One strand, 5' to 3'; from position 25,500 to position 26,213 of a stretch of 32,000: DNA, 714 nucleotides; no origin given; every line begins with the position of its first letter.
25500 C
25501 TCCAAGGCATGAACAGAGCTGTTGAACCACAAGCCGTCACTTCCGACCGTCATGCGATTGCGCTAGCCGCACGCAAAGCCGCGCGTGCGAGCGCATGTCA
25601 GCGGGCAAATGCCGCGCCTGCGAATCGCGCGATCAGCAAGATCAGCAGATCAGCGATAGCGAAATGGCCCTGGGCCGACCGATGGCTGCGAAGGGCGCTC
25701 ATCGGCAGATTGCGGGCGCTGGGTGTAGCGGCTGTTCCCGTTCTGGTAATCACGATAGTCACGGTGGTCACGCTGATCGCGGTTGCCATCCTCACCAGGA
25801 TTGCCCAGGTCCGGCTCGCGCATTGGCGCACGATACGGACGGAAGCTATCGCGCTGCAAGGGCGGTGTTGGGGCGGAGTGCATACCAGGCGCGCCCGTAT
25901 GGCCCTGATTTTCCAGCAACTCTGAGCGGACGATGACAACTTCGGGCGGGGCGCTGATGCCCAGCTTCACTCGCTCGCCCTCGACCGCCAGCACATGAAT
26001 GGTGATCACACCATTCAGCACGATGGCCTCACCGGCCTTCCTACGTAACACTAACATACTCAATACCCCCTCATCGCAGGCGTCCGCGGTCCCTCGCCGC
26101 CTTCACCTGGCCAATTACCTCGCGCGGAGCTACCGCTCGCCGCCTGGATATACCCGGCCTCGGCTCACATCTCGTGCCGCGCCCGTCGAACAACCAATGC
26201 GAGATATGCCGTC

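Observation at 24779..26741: Orphan csrA-like gene alone in a ~2 kb ORF-poor, lower-GC island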

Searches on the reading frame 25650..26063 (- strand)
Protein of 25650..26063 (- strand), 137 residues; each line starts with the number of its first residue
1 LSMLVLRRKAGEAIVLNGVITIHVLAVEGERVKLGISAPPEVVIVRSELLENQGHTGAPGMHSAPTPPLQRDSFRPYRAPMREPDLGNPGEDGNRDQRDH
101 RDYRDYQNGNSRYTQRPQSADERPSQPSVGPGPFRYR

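Call 7: search_protein_families(library=pfam, proteins=[window:25650-26063:-], max_evalue=1)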
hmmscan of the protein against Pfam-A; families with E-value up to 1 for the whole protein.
window:25650-26063:- (137 aa): 1 family
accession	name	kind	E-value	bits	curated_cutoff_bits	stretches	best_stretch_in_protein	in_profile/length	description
PF02599.21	CsrA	-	1.7e-18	66.7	27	1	3-52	1-50/53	Global regulator protein family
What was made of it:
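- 25650..26057 (-): csrA. Residues 1-52 form an invariant CsrA domain. Residues 53-135 form a P/G/R/D-rich tail ending in GPFRYR. Pfam (call 7).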

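Call 9: find_encoding_contigs(protein=window:25650-26063:-, flank=10000, max_places=10)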
Protein window:25650-26063:- (137 aa): no gene with exactly this product is on record in the collection.

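Call 10: find_encoding_contigs(protein=window:25650-26057:-, flank=10000, max_places=10)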
Protein window:25650-26057:- (135 aa): 6 contigs read that carry it; 6 places shown.
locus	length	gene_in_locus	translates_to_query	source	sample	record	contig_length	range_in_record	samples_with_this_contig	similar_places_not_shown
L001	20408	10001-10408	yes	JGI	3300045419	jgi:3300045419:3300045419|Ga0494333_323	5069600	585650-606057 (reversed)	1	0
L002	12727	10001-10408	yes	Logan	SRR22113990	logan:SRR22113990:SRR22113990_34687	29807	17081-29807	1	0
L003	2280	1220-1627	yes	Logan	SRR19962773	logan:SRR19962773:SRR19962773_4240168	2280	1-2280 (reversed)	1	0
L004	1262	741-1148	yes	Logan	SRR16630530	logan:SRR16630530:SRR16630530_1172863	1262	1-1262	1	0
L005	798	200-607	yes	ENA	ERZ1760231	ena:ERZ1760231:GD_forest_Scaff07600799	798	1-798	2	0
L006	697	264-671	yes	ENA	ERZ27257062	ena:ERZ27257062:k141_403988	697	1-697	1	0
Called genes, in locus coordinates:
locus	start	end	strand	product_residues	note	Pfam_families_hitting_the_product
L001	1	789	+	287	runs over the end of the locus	PF01261:AP_endonuc_2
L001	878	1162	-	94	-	-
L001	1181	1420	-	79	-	-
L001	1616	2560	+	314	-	-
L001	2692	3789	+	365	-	PF02388:FemAB, PF13480:Acetyltransf_6, PF02388:FemAB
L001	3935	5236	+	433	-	-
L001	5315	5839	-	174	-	-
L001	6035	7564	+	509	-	PF00483:NTP_transferase, PF12804:NTP_transf_3, PF25084:LbH_EIF2B, PF25087:GMPPB_C (faint), PF00132:Hexapep (weak)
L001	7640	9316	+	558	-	PF01595:CNNM, PF00571:CBS, PF03471:CorC_HlyC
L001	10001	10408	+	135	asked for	PF02599:CsrA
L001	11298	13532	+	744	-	PF03030:H_PPase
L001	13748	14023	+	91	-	PF00708:Acylphosphatase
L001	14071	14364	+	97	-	PF02686:GatC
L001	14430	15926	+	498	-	PF01425:Amidase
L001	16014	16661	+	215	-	PF00300:His_Phos_1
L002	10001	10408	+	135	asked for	PF02599:CsrA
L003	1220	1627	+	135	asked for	PF02599:CsrA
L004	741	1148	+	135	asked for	PF02599:CsrA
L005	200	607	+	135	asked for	PF02599:CsrA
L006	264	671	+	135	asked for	PF02599:CsrA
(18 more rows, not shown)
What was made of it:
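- On FliW-CsrA module: The genes within +/-10 kb are AP endonuclease, FemAB, GlmU, CNNM, H+-PPase, acylphosphatase, GatC, an amidase (GatA-type), a histidine phosphatase, PsbP-like, FdhD and TetR (call 10).
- Checked: The source's own gene caller calls nothing in either flank (call 10). In the 20 kb of JGI gene calls, typical gaps between genes are about 50-200 nt. The two gaps flanking csrA (685 and 890 nt) are the largest (call 10).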

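Call 11: find_homologous_proteins(query=window:25653-26057:-)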
Query window:25653-26057:- (135 aa): 453 proteins with E <= 0.001 among 462 candidates; the best 120 are listed.
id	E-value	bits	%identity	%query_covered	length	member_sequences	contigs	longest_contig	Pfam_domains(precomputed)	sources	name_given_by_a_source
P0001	1.7e-84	299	100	100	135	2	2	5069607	PF02599.22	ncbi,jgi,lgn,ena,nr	ncbi:MAG: Carbon storage regulator [Ktedonobacterales bacterium]|jgi:carbon storage regulator|nr:MAG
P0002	2.6e-32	130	61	100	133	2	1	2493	PF02599.22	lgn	-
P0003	2.6e-32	130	59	100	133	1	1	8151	PF02599.22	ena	-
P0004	3.5e-30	123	56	100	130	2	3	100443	PF02599.22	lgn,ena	-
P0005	5.3e-30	122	61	99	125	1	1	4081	PF02599.22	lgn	-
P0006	6.0e-30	122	63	87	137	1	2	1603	PF02599.22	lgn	-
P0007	9.3e-30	121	62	100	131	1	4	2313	PF02599.22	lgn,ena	-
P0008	1.3e-29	121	57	100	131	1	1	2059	PF02599.22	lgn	-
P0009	1.9e-29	120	82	56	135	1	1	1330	PF02599.22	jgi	jgi:carbon storage regulator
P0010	2.2e-29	120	73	58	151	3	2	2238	PF02599.22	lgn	-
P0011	2.8e-29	120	56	100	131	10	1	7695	PF02599.22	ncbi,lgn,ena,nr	ncbi:MAG TPA: carbon storage regulator [Ktedonobacterales bacterium]|nr:carbon storage regulator [Kt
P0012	2.8e-29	120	72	74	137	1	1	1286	PF02599.22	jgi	jgi:carbon storage regulator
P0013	5.0e-29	119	54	99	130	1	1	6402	PF02599.22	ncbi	-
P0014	5.1e-29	119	59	100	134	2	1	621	PF02599.22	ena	-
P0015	7.0e-29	118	56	100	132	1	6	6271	PF02599.22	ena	-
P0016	8.8e-29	118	57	99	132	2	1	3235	PF02599.22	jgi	jgi:carbon storage regulator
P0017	1.1e-28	118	74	67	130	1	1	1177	PF02599.22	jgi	jgi:carbon storage regulator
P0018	1.3e-28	118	58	100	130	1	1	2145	PF02599.22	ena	-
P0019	1.6e-28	117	55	100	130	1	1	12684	PF02599.22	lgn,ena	-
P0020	1.6e-28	117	63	93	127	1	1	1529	PF02599.22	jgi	jgi:carbon storage regulator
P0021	1.8e-28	117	53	99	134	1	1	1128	PF02599.22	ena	-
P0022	2.0e-28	117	60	99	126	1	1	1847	PF02599.22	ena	-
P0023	2.1e-28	117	58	90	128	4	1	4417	PF02599.22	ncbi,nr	ncbi:MAG TPA: carbon storage regulator [Candidatus Binatia bacterium]|nr:carbon storage regulator [C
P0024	2.5e-28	117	61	99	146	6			PF02599.22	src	-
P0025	3.9e-28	116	100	36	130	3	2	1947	PF02599.22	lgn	-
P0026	4.4e-28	116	59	100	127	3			PF02599.22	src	-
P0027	5.1e-28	116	65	84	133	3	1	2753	PF02599.22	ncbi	-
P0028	6.1e-28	115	53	100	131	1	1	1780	PF02599.22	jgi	jgi:carbon storage regulator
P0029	6.4e-28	115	57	100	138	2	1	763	PF02599.22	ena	-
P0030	7.9e-28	115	74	65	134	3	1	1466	PF02599.22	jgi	jgi:carbon storage regulator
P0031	8.2e-28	115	55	100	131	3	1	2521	PF02599.22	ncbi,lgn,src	-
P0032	8.4e-28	115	61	85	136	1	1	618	PF02599.22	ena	-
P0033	9.8e-28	115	57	100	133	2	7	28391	PF02599.22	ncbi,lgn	-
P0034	1.2e-27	114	64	82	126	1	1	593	PF02599.22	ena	-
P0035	1.3e-27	114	58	100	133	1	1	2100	PF02599.22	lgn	-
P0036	1.4e-27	114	72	64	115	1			PF02599.22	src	-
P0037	1.4e-27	114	56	100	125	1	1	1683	PF02599.22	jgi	jgi:carbon storage regulator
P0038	1.5e-27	114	58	95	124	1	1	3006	PF02599.22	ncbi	ncbi:MAG: carbon storage regulator [Ktedonobacterales bacterium]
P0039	1.6e-27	114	79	61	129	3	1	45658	PF02599.22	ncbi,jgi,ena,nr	ncbi:MAG TPA: carbon storage regulator [Ktedonobacterales bacterium]|nr:carbon storage regulator [Kt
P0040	1.7e-27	114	57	100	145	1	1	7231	PF02599.22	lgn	-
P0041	1.8e-27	114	57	99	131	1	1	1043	PF02599.22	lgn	-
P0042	2.1e-27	114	54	100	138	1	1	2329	PF02599.22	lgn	-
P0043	3.3e-27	113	55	99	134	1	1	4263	PF02599.22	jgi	jgi:carbon storage regulator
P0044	4.1e-27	113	59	100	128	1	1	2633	PF02599.22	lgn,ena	-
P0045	5.7e-27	112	58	100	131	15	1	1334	PF02599.22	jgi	-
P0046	8.5e-27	112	55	99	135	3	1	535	PF02599.22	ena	-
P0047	1.1e-26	111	55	99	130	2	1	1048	PF02599.22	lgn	-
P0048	1.1e-26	111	82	56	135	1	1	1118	PF02599.22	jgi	-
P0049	1.5e-26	111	57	100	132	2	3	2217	PF02599.22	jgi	jgi:carbon storage regulator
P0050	1.6e-26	111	86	47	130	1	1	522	PF02599.22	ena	-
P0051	1.7e-26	111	58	90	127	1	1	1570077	PF02599.22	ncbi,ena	-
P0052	1.8e-26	111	76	58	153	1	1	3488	PF02599.22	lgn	-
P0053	2.0e-26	111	82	56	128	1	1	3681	PF02599.22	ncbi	ncbi:MAG: carbon storage regulator [Ktedonobacterales bacterium]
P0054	2.3e-26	110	58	99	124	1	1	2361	PF02599.22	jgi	jgi:carbon storage regulator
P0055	2.6e-26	110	55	100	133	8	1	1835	PF02599.22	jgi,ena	jgi:carbon storage regulator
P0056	2.9e-26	110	79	58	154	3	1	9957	PF02599.22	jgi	jgi:carbon storage regulator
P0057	3.2e-26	110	58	100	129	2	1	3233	PF02599.22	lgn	-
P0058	3.7e-26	110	58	100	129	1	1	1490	PF02599.22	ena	-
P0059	5.3e-26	109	54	99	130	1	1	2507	PF02599.22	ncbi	-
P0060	5.9e-26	109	78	56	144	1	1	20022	PF02599.22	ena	-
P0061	6.4e-26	109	56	99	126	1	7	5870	PF02599.22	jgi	jgi:carbon storage regulator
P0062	7.6e-26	109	58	98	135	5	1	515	PF02599.22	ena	-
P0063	1.3e-25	108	62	83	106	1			PF02599.22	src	-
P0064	1.4e-25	108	79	56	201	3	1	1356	PF02599.22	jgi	-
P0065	1.7e-25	108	58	100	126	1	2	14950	PF02599.22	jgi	jgi:carbon storage regulator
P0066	1.9e-25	107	74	64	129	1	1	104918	PF02599.22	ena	-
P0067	2.0e-25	107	79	58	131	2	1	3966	PF02599.22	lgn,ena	-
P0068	2.4e-25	107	54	100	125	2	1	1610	PF02599.22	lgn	-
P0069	2.5e-25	107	53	99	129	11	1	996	PF02599.22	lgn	-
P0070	2.8e-25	107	83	56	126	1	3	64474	PF02599.22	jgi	jgi:carbon storage regulator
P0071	3.4e-25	107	57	99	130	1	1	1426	PF02599.22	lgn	-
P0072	3.9e-25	106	55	99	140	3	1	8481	PF02599.22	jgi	jgi:carbon storage regulator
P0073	4.5e-25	106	54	100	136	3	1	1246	PF02599.22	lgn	-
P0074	4.8e-25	106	100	38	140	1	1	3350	PF02599.22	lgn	-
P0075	5.3e-25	106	57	84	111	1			PF02599.22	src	-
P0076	5.9e-25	106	55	100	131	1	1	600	PF02599.22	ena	-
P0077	6.6e-25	106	73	62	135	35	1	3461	PF02599.22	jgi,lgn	jgi:carbon storage regulator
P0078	7.1e-25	106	79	58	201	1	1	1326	PF02599.22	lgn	-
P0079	8.0e-25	105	55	99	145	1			PF02599.22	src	-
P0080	9.4e-25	105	54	100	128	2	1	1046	PF02599.22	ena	-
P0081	9.4e-25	105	57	100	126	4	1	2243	PF02599.22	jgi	jgi:carbon storage regulator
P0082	9.8e-25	105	77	57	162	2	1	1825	PF02599.22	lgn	-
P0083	9.9e-25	105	77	61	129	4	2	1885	PF02599.22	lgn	-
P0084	1.2e-24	105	55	100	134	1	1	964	PF02599.22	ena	-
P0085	1.9e-24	104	57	100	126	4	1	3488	PF02599.22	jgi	jgi:carbon storage regulator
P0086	2.3e-24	104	57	100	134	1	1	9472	PF02599.22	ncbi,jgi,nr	ncbi:MAG TPA: carbon storage regulator [Ktedonobacterales bacterium]|jgi:carbon storage regulator|nr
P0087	2.4e-24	104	57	100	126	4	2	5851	PF02599.22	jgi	jgi:carbon storage regulator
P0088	2.5e-24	104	56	100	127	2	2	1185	PF02599.22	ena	-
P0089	2.6e-24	104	57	100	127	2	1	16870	PF02599.22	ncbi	ncbi:MAG: carbon storage regulator [Ktedonobacterales bacterium]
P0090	3.2e-24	103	56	100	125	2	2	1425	PF02599.22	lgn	-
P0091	3.2e-24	103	58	100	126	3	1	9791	PF02599.22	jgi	jgi:carbon storage regulator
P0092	3.5e-24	103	61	84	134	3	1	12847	PF02599.22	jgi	jgi:carbon storage regulator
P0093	3.5e-24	103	54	100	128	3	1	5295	PF02599.22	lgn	-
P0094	4.2e-24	103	90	45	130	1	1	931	PF02599.22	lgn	-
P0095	5.7e-24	103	52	100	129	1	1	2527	PF02599.22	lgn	-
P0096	5.8e-24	103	76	58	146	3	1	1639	PF02599.22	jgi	jgi:carbon storage regulator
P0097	6.8e-24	102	79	56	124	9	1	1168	PF02599.22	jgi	jgi:carbon storage regulator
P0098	8.8e-24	102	63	76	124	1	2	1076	PF02599.22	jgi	-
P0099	1.0e-23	102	74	64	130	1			PF02599.22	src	-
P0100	1.1e-23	102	51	100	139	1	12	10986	PF02599.22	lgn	-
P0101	1.2e-23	102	54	100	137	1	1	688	PF02599.22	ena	-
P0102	1.2e-23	101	58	100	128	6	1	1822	PF02599.22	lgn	-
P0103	1.6e-23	101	70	67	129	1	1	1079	PF02599.22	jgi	jgi:carbon storage regulator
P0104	1.6e-23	101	55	99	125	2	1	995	PF02599.22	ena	-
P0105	1.9e-23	101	96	40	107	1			PF02599.22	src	-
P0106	1.9e-23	101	74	58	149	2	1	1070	PF02599.22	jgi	-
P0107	1.9e-23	101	65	66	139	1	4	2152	PF02599.22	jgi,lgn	jgi:carbon storage regulator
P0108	2.0e-23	101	73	61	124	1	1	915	PF02599.22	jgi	jgi:carbon storage regulator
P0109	2.1e-23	101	79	56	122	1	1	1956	PF02599.22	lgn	-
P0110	2.2e-23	101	55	91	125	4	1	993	PF02599.22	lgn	-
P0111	2.5e-23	100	47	100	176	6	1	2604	PF02599.22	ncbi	-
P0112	2.7e-23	100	96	41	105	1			PF02599.22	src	-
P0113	2.9e-23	100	56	99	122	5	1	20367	PF02599.22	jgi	jgi:carbon storage regulator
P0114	3.0e-23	100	96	39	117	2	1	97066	PF02599.22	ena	-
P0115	3.2e-23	100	73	61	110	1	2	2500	PF02599.22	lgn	-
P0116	3.3e-23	100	100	39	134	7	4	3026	PF02599.22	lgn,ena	-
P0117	3.5e-23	100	77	58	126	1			PF02599.22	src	-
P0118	3.8e-23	100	98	39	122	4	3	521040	PF02599.22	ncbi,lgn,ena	-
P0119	3.8e-23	100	73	61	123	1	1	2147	PF02599.22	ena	-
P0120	3.8e-23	100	69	65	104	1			PF02599.22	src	-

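Call 12: find_related_loci(query=window:25653-26057:-, collection=genome_contigs, flank=6000)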
Query window:25653-26057:- (135 aa) in genome_contigs; peptide patterns used: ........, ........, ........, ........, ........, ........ (x = any residue, [..] = any of these).
486 stretches matched a pattern; 160 encode a relative of the query (tblastn E <= 1e-3); the best 80 are kept; 80 distinct loci.
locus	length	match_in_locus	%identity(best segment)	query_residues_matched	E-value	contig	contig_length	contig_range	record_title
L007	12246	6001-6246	79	1-82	2e-33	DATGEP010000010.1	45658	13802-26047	MAG TPA_asm: Ktedonobacterales bacterium isolate SMAG_U9705 k141_344651, whole genome shotgun sequence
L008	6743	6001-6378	57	1-135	4e-32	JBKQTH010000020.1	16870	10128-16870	MAG: Ktedonobacterales bacterium isolate MHr2D2E2F__bin_10 MHr2D2E2F_000000013675, whole genome shotgun sequence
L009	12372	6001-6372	56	1-135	1e-31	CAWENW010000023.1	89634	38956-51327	MAG: uncultured Chloroflexia bacterium isolate MFD02579.bin.2.12 genome assembly, contig: contig_40895, whole genome sho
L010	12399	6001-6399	57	1-135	1e-31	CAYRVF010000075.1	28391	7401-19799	MAG TPA_asm: uncultured Ktedonobacterales bacterium isolate SRP272529_co1_100 genome assembly, contig: NODE_2534_length_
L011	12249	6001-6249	73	1-82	1e-30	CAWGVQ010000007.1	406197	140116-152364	MAG: uncultured Chloroflexia bacterium isolate MFD02579.bin.2.68 genome assembly, contig: contig_13782, whole genome sho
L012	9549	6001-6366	56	1-133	2e-30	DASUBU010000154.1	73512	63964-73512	MAG TPA_asm: Ktedonobacterales bacterium isolate SMAG_U2529 k141_32735, whole genome shotgun sequence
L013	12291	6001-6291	68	1-89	2e-30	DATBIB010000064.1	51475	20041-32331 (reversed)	MAG TPA_asm: Ktedonobacterales bacterium isolate SMAG_U3883 k141_465185, whole genome shotgun sequence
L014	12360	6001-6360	58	1-130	5e-30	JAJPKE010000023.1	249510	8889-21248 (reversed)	MAG: Chloroflexota bacterium isolate Centralia_MAG_65 k107_8981298, whole genome shotgun sequence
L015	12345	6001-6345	58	1-122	8e-30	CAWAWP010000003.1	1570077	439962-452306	MAG: uncultured Chloroflexia bacterium isolate MFD05502.bin.1.39 genome assembly, contig: contig_11942, whole genome sho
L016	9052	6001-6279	68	1-86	1e-29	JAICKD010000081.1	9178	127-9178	MAG: Ktedonobacterales bacterium isolate GZL_HY_2_bin.35 k141_2905896_length_9178_cov_19.5492, whole genome shotgun sequ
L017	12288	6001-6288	67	1-89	4e-29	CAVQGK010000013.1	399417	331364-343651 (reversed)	MAG: uncultured Chloroflexia bacterium isolate MFD05502.bin.2.92 genome assembly, contig: contig_62080, whole genome sho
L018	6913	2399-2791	56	1-135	4e-29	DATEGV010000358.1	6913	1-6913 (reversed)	MAG TPA_asm: Ktedonobacterales bacterium isolate SMAG_U8794 k141_2011828, whole genome shotgun sequence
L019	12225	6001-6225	79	1-78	7e-29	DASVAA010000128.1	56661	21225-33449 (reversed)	MAG TPA_asm: Ktedonobacterales bacterium isolate SMAG_U1939 k141_5014, whole genome shotgun sequence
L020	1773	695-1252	46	1-135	6e-28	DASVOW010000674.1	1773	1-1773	MAG TPA_asm: Ktedonobacterales bacterium isolate SMAG_U3163 k141_510252, whole genome shotgun sequence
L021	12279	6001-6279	66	1-86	9e-28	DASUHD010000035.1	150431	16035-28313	MAG TPA_asm: Ktedonobacterales bacterium isolate SMAG_U1423 k141_796186, whole genome shotgun sequence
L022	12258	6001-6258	67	1-78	1e-27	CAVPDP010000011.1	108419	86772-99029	MAG: uncultured Chloroflexia bacterium isolate MFD00031.bin.2.123 genome assembly, contig: contig_24905, whole genome sh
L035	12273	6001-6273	56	1-109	2e-25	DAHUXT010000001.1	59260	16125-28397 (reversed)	MAG TPA_asm: Ktedonobacteria bacterium isolate clean1966 NODE_1_length_59260_cov_1.991045, whole genome shotgun sequence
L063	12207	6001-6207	64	1-68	9e-21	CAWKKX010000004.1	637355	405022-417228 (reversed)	MAG: uncultured Chloroflexia bacterium isolate MFD04580.bin.2.112 genome assembly, contig: contig_20812, whole genome sh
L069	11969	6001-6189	62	1-65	6e-20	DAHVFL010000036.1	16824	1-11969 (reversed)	MAG TPA_asm: Chloroflexota bacterium isolate clean293 NODE_36_length_16824_cov_4.473917, whole genome shotgun sequence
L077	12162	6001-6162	69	1-59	3e-19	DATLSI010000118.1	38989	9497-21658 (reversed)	MAG TPA_asm: Ktedonobacteraceae bacterium isolate SMAG_U13926 k141_848634, whole genome shotgun sequence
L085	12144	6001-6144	81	1-48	3e-19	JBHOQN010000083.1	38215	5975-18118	MAG: Ktedonobacteraceae bacterium isolate A0_13 coassembly_Ak141_284946, whole genome shotgun sequence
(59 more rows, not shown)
